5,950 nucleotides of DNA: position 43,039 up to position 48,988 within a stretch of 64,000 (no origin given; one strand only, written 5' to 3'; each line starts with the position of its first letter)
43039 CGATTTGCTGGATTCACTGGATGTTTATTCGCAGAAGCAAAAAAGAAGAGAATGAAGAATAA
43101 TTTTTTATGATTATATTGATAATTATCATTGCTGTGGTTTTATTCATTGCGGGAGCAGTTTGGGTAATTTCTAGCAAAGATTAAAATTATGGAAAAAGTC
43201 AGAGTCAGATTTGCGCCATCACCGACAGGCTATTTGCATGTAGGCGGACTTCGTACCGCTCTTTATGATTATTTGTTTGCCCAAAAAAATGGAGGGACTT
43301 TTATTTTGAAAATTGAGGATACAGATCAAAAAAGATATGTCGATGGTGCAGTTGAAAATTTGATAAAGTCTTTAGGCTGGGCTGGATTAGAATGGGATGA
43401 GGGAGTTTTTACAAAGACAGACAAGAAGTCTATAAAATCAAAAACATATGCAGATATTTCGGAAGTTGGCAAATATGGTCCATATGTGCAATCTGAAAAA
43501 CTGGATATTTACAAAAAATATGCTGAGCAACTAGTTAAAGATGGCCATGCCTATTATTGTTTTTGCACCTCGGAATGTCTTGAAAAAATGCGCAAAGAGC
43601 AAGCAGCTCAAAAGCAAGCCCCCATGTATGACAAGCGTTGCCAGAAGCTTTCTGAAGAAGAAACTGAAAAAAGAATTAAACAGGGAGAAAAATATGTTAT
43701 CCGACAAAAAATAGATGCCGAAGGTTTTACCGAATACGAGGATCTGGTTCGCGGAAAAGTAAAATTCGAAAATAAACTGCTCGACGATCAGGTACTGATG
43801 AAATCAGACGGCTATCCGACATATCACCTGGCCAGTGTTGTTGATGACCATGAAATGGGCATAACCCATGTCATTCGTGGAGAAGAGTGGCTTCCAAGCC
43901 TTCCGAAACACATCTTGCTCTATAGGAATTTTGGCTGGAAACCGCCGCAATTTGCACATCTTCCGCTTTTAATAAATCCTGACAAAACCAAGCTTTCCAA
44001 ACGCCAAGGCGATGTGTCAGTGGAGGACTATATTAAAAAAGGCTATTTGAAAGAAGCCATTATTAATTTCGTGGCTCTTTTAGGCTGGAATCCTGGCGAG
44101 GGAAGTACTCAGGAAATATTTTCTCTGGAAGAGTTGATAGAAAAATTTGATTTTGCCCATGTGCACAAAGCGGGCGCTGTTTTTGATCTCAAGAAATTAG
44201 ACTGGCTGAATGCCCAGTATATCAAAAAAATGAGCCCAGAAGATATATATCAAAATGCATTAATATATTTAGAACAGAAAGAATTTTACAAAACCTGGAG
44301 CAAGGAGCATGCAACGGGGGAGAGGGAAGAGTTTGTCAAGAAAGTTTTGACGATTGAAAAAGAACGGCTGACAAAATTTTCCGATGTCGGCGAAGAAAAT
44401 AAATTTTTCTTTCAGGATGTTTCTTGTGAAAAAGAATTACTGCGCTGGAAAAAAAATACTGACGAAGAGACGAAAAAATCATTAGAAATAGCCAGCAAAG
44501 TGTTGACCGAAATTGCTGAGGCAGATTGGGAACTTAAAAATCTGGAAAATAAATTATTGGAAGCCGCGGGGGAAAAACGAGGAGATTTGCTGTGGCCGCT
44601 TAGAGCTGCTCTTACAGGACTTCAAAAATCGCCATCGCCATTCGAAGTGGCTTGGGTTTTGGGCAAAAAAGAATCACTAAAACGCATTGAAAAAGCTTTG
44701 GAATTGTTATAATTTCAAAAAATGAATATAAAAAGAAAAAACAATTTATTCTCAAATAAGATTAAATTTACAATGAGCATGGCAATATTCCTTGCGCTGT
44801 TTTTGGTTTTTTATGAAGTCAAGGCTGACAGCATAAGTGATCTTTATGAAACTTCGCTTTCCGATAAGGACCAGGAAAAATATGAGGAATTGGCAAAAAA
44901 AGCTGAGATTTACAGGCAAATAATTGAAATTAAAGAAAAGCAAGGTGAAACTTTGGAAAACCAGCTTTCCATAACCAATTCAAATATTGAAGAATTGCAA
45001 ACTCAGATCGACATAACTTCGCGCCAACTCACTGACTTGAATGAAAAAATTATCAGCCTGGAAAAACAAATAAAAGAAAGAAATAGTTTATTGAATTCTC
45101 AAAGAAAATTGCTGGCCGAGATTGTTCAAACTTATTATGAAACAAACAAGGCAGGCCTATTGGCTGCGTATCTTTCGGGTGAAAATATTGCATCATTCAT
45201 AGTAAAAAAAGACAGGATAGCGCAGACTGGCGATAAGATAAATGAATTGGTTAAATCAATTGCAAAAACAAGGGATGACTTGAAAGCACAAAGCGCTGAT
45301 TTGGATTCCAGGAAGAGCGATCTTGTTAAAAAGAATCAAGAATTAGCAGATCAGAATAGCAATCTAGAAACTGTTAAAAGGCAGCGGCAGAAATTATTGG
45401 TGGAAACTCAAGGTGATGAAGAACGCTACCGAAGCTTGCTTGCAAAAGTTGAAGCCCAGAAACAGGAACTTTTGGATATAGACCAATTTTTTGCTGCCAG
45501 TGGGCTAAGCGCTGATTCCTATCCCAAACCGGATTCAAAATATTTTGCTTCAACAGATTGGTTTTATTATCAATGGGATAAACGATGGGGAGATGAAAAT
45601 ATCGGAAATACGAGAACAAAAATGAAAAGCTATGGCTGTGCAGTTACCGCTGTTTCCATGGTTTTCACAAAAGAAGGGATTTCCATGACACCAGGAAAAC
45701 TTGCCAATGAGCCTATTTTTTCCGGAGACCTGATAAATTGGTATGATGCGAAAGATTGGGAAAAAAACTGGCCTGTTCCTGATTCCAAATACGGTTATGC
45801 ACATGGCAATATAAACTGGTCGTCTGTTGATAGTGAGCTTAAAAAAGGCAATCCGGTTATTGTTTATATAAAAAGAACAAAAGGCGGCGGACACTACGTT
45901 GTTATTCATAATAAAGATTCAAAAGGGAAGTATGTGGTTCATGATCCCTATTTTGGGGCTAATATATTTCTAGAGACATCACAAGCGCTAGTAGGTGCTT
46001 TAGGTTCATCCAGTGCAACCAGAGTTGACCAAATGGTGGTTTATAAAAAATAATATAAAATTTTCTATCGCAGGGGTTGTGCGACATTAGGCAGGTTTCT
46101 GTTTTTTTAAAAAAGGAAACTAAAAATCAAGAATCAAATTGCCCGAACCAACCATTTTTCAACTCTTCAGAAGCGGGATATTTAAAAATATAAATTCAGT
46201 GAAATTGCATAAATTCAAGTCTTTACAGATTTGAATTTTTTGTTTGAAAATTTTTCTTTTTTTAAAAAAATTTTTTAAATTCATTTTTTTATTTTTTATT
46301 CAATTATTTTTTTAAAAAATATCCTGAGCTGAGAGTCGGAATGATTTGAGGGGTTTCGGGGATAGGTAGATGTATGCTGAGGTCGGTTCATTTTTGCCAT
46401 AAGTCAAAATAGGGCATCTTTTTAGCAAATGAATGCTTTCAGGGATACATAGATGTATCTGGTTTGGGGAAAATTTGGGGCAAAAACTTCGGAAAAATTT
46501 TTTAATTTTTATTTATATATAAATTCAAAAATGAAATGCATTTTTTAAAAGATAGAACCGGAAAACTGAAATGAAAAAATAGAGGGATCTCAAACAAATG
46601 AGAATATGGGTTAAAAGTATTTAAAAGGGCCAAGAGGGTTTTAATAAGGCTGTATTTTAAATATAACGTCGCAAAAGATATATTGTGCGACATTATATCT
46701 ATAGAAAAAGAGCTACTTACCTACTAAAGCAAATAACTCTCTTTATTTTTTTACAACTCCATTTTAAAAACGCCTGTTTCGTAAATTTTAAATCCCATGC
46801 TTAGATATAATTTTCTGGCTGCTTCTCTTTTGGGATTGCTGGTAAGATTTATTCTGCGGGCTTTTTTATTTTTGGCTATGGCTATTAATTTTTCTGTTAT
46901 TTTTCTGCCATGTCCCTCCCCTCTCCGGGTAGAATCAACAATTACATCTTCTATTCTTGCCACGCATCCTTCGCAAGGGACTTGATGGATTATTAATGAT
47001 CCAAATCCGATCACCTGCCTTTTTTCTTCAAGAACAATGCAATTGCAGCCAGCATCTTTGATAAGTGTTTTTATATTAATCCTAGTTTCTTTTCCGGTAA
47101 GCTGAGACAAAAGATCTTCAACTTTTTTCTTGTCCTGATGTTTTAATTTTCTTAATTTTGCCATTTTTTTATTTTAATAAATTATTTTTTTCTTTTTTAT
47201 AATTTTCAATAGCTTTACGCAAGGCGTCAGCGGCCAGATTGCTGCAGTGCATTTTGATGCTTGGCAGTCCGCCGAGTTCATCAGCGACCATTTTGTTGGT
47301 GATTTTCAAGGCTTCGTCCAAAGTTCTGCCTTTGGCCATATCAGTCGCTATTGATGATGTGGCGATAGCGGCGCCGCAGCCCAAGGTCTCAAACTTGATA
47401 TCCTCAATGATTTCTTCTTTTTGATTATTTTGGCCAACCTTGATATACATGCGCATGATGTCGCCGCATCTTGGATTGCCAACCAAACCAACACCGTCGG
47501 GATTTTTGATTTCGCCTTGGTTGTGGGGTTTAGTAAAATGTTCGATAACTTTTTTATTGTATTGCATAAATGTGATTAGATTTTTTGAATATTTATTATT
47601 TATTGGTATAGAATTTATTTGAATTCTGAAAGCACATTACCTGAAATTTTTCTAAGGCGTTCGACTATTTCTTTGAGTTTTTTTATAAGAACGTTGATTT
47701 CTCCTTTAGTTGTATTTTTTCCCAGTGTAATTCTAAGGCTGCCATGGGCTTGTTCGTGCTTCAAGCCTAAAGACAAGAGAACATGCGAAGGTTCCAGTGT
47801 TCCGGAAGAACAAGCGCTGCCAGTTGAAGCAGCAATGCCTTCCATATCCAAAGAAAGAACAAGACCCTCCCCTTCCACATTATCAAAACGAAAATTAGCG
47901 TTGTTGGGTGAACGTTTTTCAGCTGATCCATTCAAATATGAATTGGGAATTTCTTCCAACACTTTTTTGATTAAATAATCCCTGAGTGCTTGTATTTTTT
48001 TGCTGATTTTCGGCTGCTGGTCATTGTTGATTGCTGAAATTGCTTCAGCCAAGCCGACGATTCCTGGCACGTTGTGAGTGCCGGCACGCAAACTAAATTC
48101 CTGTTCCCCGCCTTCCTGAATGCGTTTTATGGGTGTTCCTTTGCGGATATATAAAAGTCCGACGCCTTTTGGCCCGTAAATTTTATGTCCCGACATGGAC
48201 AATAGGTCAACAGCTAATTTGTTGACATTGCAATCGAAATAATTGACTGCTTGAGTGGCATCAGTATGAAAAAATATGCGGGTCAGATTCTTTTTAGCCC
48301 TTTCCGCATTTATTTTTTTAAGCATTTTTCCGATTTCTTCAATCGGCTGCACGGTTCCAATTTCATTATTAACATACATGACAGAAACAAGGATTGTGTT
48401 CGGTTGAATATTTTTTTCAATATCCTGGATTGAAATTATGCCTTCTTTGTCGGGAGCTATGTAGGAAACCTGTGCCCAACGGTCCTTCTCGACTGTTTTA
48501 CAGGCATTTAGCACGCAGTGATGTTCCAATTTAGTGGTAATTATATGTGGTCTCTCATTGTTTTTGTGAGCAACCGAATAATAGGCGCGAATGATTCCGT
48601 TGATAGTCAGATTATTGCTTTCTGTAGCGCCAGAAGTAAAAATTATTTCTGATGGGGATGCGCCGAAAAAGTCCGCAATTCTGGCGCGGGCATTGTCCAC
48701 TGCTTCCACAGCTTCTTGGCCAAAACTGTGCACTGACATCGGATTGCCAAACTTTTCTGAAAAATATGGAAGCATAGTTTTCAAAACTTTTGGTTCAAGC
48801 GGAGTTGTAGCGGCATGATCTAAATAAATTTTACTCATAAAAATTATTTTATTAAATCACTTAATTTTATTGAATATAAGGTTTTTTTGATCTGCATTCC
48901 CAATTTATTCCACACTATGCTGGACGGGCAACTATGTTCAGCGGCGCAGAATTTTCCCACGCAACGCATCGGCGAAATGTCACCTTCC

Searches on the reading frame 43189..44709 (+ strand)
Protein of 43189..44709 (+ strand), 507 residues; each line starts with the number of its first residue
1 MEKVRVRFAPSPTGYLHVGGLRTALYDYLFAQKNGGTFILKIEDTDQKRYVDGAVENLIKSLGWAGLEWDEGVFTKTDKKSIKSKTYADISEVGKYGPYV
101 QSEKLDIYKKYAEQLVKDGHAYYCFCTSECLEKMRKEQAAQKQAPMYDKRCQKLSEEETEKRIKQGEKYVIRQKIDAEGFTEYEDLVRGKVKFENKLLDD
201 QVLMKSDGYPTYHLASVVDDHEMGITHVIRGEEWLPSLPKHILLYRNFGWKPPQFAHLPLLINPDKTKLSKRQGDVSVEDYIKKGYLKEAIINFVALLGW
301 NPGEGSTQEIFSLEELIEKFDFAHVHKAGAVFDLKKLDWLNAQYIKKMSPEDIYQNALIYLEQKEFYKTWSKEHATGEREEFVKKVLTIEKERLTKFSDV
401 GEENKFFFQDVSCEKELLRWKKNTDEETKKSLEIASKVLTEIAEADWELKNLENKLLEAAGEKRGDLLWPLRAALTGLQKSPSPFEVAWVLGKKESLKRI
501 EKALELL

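Call 10: search_protein_families(library=pfam, proteins=[window:43189-44709:+], max_evalue=0.001)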
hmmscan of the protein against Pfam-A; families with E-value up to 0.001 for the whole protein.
window:43189-44709:+ (507 aa): 2 families
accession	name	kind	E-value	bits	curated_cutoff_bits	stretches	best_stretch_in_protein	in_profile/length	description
PF00749.27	tRNA-synt_1c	-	1.1e-110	370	23.4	1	3-339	1-314/314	tRNA synthetases class I (E and Q), catalytic domain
PF19269.4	Anticodon_2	-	2.1e-24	87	23.6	1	373-504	9-141/141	Anticodon binding domain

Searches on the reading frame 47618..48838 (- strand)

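Call 10: search_protein_families(library=pfam, proteins=[window:47618-48838:-], max_evalue=0.001)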
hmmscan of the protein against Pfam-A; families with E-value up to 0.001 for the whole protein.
window:47618-48838:- (407 aa): 2 families
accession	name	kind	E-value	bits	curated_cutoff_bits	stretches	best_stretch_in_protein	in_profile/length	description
PF00266.25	Aminotran_5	-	1.4e-83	281.3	21.5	1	4-383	1-370/371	Aminotransferase class-V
PF01212.27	Beta_elim_lyase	-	0.00058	19.7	27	1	47-219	34-199/288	Beta-eliminating lyase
